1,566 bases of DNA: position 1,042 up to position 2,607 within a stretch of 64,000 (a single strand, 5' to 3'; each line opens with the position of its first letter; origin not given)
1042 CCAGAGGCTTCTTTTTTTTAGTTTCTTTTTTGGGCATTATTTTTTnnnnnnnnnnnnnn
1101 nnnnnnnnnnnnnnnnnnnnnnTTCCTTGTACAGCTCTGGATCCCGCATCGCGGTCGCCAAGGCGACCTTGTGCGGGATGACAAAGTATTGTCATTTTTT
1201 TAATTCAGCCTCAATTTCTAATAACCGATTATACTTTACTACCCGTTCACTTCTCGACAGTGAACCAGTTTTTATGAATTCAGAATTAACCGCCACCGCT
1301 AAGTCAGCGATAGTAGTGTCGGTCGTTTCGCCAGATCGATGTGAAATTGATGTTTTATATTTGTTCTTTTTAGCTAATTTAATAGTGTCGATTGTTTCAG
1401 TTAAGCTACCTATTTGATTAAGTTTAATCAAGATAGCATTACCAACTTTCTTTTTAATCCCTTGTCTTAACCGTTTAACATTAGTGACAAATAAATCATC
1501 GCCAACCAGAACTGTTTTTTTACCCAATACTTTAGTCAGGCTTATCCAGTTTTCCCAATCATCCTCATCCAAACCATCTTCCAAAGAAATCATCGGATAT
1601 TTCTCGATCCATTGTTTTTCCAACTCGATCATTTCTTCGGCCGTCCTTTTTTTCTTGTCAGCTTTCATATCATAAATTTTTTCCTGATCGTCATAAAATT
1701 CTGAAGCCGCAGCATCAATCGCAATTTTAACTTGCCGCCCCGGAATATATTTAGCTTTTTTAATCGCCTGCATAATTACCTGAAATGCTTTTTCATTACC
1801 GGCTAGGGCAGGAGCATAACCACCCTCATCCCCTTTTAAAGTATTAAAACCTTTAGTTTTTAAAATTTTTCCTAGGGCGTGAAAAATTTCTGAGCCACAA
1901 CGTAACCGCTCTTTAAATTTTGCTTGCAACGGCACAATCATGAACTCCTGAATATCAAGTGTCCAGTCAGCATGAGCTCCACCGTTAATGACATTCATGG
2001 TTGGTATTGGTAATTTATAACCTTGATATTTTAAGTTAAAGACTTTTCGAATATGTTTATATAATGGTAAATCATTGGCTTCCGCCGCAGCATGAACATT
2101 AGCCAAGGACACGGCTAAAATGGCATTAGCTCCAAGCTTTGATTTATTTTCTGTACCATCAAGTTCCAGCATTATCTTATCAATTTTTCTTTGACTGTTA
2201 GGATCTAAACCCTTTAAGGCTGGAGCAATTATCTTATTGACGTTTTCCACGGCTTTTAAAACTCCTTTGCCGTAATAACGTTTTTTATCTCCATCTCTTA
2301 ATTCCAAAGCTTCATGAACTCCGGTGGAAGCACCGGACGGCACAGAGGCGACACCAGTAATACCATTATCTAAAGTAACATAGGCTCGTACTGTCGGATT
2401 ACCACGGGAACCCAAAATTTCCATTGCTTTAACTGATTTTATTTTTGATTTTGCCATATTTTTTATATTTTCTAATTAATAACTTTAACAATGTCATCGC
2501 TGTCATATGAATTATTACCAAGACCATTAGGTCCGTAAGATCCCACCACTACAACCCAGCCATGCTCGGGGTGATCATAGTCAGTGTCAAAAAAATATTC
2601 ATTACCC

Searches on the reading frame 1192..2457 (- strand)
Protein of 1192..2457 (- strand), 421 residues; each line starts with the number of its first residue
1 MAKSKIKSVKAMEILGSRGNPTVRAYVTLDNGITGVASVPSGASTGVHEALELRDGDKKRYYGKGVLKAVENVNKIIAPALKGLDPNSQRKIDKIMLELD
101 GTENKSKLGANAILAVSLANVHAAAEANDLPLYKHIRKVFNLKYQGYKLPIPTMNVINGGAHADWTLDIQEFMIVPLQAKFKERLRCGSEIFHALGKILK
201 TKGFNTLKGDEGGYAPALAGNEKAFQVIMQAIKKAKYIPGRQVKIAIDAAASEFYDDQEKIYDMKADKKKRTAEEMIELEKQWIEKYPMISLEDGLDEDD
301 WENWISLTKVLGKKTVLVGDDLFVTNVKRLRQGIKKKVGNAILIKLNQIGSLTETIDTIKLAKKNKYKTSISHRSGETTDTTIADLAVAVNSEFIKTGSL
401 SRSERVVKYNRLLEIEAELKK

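Call 65: find_encoding_contigs(protein=window:1192-2457:-, flank=10000, max_places=3)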
Protein window:1192-2457:- (421 aa): 5 contigs read that carry it; 2 places shown.
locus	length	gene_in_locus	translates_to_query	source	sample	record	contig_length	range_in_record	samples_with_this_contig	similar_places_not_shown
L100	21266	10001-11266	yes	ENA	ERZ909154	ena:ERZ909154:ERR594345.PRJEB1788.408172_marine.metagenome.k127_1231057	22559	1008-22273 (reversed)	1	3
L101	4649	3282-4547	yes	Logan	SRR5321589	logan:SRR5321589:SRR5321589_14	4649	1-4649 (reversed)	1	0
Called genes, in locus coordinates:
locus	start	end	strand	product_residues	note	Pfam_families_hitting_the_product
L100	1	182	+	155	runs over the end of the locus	?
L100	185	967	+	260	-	PF22566:UBA_8 (weak), PF25025:EF-Ts_N (weak), PF00889:EF_TS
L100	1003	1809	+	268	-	PF04468:PSP1, PF28472:PSP1_3rd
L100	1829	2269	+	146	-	-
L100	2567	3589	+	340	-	PF00044:Gp_dh_N, PF02800:Gp_dh_C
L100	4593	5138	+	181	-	-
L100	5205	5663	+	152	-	-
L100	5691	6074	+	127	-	-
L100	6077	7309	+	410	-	PF01595:CNNM, PF00571:CBS (weak), PF03471:CorC_HlyC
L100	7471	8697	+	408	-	PF00162:PGK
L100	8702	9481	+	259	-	PF04402:SIMPL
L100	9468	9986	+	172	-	PF07963:N_methyl, PF08334:T2SSG (weak)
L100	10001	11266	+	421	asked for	PF03952:Enolase_N, PF00113:Enolase_C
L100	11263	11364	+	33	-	-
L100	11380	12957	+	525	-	PF01676:Metalloenzyme, PF06415:iPGM_N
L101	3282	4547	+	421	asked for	PF03952:Enolase_N, PF00113:Enolase_C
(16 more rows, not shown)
